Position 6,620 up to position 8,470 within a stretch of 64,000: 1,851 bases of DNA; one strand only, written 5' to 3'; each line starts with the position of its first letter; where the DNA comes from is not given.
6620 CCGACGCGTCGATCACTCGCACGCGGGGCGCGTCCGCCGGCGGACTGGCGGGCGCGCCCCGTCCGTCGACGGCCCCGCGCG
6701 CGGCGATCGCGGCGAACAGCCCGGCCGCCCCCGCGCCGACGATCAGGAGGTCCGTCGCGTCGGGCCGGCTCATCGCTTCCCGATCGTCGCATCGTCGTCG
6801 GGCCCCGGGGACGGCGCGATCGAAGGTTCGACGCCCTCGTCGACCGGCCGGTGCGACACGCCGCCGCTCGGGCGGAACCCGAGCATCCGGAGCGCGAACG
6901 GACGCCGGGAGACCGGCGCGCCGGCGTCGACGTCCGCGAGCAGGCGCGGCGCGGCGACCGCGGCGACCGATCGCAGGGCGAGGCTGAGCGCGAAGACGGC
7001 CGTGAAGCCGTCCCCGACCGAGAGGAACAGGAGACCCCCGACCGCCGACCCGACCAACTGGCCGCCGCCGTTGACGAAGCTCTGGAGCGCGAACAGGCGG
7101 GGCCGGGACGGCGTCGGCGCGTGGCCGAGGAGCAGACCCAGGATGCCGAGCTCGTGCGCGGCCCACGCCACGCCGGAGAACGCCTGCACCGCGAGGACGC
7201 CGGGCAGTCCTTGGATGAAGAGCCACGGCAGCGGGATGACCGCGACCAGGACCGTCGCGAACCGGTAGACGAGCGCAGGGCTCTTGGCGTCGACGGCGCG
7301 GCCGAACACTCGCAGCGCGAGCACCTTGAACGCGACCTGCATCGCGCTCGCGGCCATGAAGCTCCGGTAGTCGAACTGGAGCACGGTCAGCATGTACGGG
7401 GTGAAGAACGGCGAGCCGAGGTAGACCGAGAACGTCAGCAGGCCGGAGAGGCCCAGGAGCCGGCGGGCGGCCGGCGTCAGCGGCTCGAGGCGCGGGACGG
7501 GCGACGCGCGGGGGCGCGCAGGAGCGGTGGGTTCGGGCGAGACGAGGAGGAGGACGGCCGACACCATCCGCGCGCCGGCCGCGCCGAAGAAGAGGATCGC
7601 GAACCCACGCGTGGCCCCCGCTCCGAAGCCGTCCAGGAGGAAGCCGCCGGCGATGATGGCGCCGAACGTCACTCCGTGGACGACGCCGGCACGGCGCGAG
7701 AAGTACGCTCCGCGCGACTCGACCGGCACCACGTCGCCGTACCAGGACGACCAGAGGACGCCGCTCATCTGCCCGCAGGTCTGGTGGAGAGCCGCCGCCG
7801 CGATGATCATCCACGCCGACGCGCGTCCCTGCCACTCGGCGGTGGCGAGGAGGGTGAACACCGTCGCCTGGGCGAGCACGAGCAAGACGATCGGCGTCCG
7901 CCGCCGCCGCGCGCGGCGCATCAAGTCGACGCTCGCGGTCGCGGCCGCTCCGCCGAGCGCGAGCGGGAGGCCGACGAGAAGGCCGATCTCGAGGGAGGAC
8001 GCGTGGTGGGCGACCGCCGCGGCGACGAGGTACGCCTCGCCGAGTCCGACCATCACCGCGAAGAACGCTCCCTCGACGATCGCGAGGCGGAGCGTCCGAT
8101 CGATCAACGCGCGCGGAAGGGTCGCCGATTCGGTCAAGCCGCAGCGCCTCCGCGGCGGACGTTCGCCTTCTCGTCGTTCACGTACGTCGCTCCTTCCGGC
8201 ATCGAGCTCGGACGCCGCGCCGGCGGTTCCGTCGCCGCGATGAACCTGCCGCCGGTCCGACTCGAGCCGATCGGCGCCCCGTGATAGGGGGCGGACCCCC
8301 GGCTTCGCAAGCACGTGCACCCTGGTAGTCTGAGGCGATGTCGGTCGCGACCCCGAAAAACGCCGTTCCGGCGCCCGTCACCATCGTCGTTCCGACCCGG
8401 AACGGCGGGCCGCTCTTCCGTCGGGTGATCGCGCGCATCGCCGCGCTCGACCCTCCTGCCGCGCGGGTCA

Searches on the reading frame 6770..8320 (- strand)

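Call 51: search_protein_families(library=pfam, proteins=[window:6770-8320:-], max_evalue=0.001)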
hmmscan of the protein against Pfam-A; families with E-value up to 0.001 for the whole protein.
window:6770-8320:- (516 aa): 1 family
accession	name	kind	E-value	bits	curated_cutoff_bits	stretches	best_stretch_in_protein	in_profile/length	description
PF07690.21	MFS_1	-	1.1e-12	48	33.4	2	89-326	6-243/347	Major Facilitator Superfamily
